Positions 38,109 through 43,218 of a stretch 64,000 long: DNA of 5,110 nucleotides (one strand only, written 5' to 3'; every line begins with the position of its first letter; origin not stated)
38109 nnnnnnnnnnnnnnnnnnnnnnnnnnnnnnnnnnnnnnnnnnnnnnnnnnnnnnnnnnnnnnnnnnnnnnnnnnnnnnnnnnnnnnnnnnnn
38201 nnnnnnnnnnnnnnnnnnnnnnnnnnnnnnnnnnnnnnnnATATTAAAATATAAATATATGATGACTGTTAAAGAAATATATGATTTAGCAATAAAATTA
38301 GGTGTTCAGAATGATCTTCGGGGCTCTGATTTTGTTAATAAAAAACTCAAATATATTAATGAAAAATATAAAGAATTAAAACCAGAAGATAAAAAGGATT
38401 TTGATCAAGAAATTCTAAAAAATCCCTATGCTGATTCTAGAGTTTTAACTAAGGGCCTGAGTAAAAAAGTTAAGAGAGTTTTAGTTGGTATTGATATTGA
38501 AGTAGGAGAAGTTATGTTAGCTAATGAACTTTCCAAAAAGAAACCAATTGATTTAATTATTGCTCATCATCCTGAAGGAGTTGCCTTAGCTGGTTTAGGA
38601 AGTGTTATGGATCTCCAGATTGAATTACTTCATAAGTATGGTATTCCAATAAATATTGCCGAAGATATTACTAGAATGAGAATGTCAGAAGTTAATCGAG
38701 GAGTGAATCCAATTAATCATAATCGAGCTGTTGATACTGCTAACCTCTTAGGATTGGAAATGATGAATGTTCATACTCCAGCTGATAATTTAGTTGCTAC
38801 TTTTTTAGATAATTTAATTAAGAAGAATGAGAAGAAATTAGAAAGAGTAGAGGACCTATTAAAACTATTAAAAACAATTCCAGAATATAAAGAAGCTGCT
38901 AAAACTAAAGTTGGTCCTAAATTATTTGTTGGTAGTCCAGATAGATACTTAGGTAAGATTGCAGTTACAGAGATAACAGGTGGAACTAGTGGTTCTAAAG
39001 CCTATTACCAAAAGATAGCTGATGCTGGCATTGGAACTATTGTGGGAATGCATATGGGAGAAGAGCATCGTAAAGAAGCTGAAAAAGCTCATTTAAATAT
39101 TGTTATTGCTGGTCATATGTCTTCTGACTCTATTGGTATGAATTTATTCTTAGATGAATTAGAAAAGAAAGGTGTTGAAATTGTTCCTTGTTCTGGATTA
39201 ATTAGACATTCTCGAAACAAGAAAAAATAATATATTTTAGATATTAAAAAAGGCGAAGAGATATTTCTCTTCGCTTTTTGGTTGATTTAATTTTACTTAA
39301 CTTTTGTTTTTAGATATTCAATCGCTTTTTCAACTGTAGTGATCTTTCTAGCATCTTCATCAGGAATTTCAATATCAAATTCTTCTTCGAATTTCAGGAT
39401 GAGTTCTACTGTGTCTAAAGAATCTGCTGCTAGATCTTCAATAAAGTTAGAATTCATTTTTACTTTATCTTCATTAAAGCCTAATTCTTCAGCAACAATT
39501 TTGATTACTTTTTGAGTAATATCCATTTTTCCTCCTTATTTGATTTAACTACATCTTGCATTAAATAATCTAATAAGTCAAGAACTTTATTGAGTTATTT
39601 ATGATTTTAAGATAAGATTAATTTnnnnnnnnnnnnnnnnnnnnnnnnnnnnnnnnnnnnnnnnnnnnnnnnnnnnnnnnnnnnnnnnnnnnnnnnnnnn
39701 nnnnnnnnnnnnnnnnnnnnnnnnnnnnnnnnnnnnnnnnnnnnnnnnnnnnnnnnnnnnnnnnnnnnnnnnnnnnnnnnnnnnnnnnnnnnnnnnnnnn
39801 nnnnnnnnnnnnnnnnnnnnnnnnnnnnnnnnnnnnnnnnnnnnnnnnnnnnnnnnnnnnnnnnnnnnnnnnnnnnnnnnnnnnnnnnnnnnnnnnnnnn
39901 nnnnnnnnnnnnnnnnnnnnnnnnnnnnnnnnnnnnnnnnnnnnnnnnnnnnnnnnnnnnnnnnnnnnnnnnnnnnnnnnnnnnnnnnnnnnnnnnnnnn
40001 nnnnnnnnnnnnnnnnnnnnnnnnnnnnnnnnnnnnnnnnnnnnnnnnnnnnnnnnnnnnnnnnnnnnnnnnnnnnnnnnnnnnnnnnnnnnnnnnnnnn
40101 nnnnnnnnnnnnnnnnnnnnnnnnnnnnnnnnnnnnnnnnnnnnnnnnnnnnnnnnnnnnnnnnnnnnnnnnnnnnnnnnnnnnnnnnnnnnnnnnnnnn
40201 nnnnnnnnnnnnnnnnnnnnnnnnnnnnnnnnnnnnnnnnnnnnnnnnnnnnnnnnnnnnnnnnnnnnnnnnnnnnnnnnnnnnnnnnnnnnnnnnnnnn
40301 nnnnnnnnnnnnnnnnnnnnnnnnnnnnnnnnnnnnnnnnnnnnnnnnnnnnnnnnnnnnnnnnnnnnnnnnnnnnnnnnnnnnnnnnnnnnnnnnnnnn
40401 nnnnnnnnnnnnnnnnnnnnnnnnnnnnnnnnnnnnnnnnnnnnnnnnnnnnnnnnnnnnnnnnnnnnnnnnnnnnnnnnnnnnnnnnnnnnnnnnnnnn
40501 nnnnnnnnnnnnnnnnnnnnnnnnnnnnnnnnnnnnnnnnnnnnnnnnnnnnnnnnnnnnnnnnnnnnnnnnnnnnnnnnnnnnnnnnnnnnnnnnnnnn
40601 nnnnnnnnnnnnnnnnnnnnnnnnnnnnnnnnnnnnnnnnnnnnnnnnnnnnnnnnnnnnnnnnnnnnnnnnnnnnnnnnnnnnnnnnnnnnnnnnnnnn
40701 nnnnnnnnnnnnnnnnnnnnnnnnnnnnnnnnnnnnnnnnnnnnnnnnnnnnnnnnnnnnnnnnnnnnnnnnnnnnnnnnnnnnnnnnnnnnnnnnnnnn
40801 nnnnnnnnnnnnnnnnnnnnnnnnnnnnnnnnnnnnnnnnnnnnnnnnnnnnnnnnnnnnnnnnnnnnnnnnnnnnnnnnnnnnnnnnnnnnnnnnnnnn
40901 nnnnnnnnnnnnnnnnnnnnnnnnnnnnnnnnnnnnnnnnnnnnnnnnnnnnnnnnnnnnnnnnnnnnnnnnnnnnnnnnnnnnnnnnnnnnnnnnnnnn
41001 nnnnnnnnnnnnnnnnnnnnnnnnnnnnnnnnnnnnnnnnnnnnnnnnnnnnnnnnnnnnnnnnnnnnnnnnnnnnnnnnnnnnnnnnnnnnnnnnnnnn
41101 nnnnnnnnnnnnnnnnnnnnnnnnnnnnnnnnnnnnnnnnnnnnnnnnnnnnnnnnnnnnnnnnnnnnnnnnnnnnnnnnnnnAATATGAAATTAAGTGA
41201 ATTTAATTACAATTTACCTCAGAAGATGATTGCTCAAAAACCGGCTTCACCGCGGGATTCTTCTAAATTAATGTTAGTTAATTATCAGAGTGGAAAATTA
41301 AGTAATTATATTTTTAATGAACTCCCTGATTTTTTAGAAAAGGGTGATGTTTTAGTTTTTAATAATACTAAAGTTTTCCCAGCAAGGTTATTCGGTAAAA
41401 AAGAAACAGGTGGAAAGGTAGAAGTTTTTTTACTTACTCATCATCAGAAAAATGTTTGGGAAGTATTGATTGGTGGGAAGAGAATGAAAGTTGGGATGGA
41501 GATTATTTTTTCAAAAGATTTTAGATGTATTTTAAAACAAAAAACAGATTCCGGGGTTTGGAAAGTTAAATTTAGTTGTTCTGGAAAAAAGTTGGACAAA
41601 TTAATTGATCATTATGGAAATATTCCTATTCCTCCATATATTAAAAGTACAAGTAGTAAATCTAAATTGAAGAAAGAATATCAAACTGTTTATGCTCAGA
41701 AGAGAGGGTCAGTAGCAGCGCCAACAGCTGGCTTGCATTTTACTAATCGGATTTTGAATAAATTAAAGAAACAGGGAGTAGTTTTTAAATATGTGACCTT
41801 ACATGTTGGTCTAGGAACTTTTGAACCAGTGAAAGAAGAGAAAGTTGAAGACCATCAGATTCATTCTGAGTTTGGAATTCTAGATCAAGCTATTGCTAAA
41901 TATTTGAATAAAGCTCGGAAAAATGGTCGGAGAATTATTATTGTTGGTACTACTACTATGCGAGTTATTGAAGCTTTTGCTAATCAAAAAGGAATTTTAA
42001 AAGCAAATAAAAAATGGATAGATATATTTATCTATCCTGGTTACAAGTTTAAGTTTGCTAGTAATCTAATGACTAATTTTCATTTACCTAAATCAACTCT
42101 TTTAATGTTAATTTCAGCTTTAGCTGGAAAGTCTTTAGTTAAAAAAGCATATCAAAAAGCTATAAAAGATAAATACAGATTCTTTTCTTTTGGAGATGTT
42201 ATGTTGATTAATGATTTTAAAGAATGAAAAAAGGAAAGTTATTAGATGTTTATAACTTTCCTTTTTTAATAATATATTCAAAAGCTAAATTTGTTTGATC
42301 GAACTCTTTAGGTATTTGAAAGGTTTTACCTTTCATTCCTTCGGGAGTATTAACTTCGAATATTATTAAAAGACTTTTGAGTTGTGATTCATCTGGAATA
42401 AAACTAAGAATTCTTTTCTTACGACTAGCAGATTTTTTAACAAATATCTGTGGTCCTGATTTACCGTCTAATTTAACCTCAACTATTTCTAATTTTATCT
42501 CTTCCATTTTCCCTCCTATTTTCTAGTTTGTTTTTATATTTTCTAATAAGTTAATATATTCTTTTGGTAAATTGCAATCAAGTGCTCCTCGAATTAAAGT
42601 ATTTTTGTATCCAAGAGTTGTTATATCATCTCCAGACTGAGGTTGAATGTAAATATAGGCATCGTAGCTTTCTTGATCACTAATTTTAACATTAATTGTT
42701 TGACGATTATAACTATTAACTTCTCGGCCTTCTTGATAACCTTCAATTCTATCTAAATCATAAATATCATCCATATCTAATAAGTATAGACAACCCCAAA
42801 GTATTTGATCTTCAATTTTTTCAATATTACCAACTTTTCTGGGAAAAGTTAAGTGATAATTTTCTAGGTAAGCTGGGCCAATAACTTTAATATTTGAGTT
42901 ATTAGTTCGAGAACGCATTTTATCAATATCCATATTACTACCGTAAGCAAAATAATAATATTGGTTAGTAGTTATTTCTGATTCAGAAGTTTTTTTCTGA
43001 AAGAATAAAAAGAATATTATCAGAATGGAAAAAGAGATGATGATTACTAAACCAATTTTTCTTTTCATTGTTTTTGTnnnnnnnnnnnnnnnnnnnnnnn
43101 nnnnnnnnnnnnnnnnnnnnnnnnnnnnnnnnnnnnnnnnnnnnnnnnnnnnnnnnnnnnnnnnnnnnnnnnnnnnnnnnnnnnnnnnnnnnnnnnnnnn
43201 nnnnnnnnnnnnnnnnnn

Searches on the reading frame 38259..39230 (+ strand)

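Call 46: search_protein_families(library=pfam, proteins=[window:38259-39230:+], max_evalue=0.001)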
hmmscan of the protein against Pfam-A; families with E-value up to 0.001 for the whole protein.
window:38259-39230:+ (323 aa): 1 family
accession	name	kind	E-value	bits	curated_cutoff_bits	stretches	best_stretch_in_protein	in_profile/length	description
PF01784.24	DUF34_NIF3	-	3.5e-08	33.8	23.4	1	161-304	114-238/256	Duf34/NIF3 (NGG1p interacting factor 3)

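Call 54: search_protein_families(library=ncbifam, proteins=[window:38259-39230:+], max_evalue=0.001)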
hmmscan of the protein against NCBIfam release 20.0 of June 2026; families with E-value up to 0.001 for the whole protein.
window:38259-39230:+ (323 aa): 1 family
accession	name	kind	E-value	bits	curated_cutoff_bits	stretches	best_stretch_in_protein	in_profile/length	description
TIGR00486.1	YbgI_SA1388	equivalog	1.7e-05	24.6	130.55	0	170-308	97-241/250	Nif3-like dinuclear metal center hexameric protein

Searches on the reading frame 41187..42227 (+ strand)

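Call 46: search_protein_families(library=pfam, proteins=[window:41187-42227:+], max_evalue=0.001)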
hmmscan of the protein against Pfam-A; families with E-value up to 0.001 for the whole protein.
window:41187-42227:+ (346 aa): 1 family
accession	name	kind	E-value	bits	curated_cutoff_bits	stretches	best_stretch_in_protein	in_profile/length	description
PF02547.20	Queuosine_synth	-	9.2e-127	423.1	25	1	3-341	1-322/322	Queuosine biosynthesis protein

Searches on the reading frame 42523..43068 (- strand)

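Call 8: search_protein_families(library=pfam, proteins=[window:42523-43068:-], max_evalue=1)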
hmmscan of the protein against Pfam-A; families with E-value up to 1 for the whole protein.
window:42523-43068:- (181 aa): 3 families
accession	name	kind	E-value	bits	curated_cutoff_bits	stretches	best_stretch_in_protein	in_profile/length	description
PF13772.11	AIG2_2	-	2.2e-12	47.7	27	1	90-175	2-83/83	AIG2-like family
PF06094.17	GGACT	-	4.7e-11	43.7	22.8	1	39-144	1-104/120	Gamma-glutamyl cyclotransferase, AIG2-like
PF11337.13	DUF3139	-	0.85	10.7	27.3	1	4-71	5-64/83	Protein of unknown function (DUF3139)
